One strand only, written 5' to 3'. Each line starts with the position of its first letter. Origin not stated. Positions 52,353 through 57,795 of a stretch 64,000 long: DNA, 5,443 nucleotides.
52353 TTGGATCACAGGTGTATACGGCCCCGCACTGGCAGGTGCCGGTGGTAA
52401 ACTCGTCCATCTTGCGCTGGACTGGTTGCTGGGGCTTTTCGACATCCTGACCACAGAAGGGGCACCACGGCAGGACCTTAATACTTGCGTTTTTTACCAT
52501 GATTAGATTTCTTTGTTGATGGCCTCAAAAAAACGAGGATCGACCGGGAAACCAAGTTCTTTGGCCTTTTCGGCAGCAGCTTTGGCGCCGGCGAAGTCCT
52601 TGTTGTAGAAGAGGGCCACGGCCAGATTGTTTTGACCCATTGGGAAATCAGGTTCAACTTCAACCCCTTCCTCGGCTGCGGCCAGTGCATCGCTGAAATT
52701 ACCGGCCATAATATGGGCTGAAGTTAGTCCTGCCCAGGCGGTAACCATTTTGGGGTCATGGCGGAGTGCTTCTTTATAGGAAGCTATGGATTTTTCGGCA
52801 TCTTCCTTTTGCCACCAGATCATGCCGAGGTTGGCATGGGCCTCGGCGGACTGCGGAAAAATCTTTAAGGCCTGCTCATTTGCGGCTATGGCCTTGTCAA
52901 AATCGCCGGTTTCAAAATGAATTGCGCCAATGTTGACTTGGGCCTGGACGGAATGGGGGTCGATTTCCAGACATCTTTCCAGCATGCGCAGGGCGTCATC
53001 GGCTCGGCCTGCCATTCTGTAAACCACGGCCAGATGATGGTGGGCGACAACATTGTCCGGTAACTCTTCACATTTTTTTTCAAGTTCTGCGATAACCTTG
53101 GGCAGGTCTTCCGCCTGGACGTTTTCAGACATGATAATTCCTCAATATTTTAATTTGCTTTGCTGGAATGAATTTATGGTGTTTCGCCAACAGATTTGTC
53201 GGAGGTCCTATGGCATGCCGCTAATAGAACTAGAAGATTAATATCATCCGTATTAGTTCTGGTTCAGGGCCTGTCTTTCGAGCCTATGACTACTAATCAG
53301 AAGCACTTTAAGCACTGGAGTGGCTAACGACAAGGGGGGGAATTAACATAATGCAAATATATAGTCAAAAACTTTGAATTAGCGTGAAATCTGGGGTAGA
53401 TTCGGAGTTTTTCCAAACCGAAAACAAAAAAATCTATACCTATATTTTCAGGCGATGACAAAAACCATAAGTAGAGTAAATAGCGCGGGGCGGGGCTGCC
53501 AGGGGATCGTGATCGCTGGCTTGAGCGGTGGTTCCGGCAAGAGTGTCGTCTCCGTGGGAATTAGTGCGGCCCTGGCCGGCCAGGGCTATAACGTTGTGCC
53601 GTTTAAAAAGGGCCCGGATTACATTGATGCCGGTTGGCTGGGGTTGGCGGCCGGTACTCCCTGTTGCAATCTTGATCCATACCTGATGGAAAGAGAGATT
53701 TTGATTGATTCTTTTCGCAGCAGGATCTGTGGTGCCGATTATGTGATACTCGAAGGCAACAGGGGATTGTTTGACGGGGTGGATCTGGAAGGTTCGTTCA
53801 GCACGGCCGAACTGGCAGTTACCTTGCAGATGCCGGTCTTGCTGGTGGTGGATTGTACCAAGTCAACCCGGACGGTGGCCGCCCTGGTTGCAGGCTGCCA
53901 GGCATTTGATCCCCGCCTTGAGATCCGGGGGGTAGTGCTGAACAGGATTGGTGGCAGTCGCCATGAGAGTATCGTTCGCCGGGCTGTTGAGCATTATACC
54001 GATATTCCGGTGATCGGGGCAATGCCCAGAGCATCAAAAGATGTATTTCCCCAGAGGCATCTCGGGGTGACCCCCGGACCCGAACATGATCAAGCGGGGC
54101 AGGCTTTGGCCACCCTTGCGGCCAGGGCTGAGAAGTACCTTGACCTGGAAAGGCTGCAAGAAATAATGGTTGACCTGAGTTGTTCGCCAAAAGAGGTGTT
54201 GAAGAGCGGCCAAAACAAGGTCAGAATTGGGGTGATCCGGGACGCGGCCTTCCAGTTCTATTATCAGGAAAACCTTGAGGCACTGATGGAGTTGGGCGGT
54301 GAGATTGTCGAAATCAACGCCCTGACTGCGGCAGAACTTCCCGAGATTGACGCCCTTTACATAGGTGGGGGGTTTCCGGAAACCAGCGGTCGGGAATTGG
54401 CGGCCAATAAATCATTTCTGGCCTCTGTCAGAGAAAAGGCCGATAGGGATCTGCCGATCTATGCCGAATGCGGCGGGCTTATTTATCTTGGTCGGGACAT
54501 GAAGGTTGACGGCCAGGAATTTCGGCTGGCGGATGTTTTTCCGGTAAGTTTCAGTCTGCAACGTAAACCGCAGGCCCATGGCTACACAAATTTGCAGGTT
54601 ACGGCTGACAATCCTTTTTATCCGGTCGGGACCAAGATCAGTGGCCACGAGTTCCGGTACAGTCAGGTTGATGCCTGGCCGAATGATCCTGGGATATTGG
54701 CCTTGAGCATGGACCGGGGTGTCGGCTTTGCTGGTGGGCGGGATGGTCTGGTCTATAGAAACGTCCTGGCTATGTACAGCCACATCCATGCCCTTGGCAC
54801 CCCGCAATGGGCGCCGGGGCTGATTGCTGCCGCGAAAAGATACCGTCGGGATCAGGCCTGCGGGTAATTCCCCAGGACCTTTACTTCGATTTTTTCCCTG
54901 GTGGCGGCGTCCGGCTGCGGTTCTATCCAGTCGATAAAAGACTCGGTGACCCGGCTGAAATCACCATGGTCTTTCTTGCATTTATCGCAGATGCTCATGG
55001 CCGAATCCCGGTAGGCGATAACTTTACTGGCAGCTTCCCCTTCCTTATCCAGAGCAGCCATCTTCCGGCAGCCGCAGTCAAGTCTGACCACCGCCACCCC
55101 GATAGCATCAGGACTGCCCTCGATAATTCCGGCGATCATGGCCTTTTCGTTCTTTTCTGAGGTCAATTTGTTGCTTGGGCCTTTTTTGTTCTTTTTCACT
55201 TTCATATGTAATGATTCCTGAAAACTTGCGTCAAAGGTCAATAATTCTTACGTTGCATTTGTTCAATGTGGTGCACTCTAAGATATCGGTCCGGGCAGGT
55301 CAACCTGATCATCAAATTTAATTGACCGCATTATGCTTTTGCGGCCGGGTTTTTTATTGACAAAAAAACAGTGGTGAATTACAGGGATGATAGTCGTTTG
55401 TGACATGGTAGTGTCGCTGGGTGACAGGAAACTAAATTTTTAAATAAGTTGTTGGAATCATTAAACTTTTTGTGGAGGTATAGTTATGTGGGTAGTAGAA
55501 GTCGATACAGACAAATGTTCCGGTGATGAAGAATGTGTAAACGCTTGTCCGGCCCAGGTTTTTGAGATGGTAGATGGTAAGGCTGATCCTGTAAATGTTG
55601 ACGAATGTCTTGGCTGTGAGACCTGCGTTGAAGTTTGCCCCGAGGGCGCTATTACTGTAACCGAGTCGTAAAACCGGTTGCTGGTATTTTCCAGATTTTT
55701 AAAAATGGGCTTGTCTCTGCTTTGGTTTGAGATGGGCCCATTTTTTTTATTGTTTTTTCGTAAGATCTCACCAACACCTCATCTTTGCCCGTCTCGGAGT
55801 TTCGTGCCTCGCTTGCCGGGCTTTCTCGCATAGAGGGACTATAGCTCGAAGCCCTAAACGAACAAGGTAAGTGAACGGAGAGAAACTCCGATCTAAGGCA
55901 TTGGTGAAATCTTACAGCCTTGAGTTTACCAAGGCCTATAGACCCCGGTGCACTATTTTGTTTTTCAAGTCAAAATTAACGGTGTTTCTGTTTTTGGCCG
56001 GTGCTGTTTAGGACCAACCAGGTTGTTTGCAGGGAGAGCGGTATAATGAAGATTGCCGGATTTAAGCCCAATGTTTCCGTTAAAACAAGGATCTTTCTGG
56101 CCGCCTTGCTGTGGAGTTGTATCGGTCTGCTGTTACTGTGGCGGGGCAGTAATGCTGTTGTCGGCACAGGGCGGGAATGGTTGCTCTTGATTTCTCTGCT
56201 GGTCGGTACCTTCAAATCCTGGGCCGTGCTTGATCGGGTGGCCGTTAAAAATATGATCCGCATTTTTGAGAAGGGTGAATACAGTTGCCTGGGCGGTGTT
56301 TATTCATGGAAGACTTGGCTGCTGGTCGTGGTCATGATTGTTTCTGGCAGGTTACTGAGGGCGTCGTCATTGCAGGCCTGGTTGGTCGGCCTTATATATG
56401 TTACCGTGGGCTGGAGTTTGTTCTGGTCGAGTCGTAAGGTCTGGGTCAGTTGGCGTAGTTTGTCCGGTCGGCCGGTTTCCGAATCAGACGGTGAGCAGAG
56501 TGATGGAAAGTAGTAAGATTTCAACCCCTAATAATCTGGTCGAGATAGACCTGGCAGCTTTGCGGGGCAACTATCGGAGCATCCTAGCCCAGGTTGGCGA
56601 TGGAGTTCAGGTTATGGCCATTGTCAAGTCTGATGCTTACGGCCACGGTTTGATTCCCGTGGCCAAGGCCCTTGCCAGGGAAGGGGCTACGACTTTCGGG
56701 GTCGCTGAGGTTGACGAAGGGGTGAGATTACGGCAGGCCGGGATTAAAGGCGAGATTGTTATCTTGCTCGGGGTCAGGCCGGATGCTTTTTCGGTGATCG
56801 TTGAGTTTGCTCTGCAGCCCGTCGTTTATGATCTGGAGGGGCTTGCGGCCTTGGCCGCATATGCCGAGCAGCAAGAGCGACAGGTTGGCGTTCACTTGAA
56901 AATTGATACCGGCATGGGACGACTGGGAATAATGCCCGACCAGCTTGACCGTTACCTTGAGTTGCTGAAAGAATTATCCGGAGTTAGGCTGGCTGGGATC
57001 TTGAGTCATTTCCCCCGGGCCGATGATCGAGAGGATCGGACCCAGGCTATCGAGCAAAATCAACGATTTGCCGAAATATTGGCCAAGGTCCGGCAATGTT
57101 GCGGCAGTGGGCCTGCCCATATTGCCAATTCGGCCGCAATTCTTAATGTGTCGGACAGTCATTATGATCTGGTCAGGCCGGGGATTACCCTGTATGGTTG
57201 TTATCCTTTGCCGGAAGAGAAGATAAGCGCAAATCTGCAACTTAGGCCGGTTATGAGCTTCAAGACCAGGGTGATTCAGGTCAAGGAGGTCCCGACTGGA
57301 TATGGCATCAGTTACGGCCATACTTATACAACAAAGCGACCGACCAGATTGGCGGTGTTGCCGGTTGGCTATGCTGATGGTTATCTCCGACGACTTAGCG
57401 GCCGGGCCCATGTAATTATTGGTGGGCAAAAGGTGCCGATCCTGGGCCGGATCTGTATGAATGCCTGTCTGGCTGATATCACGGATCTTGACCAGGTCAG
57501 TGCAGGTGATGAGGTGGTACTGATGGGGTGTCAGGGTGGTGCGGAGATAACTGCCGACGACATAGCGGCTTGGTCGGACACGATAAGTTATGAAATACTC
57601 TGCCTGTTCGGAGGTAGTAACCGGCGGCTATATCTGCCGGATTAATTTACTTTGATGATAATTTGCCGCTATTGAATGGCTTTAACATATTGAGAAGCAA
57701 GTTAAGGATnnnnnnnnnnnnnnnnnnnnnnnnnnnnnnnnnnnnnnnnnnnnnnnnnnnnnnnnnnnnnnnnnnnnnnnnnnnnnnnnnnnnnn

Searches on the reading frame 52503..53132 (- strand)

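Call 24: search_protein_families(library=pfam, proteins=[window:52503-53132:-], max_evalue=0.0001)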
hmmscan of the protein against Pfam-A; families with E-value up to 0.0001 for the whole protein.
window:52503-53132:- (209 aa): 26 families (the best 25 are shown)
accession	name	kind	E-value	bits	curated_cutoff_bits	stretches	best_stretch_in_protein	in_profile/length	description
PF07719.23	TPR_2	-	7.4e-30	101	27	2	96-128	1-33/34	Tetratricopeptide repeat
PF00515.34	TPR_1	-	7.8e-30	101.9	27.8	2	63-94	2-33/34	Tetratricopeptide repeat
PF13424.12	TPR_12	-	4.8e-26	91.2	30.1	3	30-93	5-76/77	Tetratricopeptide repeat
PF14559.12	TPR_19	-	1.6e-21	76.8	25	2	40-100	3-63/68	Tetratricopeptide repeat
PF13432.12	TPR_16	-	5.4e-20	71.9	32.7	1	37-96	6-65/65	Tetratricopeptide repeat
PF13414.12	TPR_11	-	2.9e-19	68.9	26.8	1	69-105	1-37/42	TPR repeat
PF13181.12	TPR_8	-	4.7e-19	67.3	25.7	0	63-94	2-33/34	Tetratricopeptide repeat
PF13428.12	TPR_14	-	1e-18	66.4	23.5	1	30-66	3-39/44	Tetratricopeptide repeat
PF13431.12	TPR_17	-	5.8e-18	64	24.4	0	51-83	2-34/34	Tetratricopeptide repeat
PF13374.12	TPR_10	-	7.7e-14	51.6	27.5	0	32-57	6-31/42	Tetratricopeptide repeat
PF13174.12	TPR_6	-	1.5e-10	41.4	26.3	0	63-95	1-33/33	Tetratricopeptide repeat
PF23914.1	TPR_CcmH_CycH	-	4.1e-10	40.1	42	0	3-119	25-144/158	Cytochrome c-type biogenesis protein H TPR domain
PF13371.12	TPR_9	-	1.2e-09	38.5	35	1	68-130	1-63/73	Tetratricopeptide repeat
PF24575.1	TPR_Slam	-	5.1e-09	36.9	35.2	0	118-185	37-102/104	Surface lipoprotein assembly modifier, N-terminal TPR repeats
PF13176.12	TPR_7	-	2.9e-08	33.6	27.9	0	30-59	1-30/36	Tetratricopeptide repeat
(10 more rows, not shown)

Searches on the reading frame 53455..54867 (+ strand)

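Call 86: search_protein_families(library=pfam, proteins=[window:53455-54867:+], max_evalue=0.0001)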
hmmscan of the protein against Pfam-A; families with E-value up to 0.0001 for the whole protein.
window:53455-54867:+ (470 aa): 4 families
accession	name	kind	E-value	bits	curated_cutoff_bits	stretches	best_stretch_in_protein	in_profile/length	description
PF07685.20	GATase_3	-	1.5e-31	110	27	1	257-448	1-193/196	CobB/CobQ-like glutamine amidotransferase domain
PF01656.29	CbiA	-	3.6e-17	62.9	25.4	1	18-195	1-114/125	CobQ/CobB/MinD/ParA nucleotide binding domain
PF13500.12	AAA_26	-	2e-13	51.1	27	1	94-193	99-191/198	AAA domain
PF01174.25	SNO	-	4.5e-05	23.8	27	1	290-352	26-88/188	SNO glutamine amidotransferase family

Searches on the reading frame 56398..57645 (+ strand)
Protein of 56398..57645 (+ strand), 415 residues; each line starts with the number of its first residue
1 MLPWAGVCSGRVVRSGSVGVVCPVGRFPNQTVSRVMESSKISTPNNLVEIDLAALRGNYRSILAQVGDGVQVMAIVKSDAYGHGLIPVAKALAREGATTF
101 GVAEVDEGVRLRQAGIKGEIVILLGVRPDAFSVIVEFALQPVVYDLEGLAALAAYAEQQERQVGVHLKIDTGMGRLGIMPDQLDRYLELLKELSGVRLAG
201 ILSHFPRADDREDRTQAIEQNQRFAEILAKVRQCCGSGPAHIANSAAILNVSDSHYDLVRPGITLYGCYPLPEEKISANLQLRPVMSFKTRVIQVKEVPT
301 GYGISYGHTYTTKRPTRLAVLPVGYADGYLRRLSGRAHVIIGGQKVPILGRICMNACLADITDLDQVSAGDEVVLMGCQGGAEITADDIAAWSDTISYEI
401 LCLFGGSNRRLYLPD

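Call 86: search_protein_families(library=pfam, proteins=[window:56398-57645:+], max_evalue=0.0001)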
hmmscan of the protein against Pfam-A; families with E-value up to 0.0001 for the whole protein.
window:56398-57645:+ (415 aa): 2 families
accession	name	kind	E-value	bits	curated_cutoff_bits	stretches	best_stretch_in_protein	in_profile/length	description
PF01168.26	Ala_racemase_N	-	4.9e-69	232.8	24.1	1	50-270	1-220/220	Alanine racemase, N-terminal domain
PF00842.27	Ala_racemase_C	-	7.3e-48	161.8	25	1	285-412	1-127/127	Alanine racemase, C-terminal domain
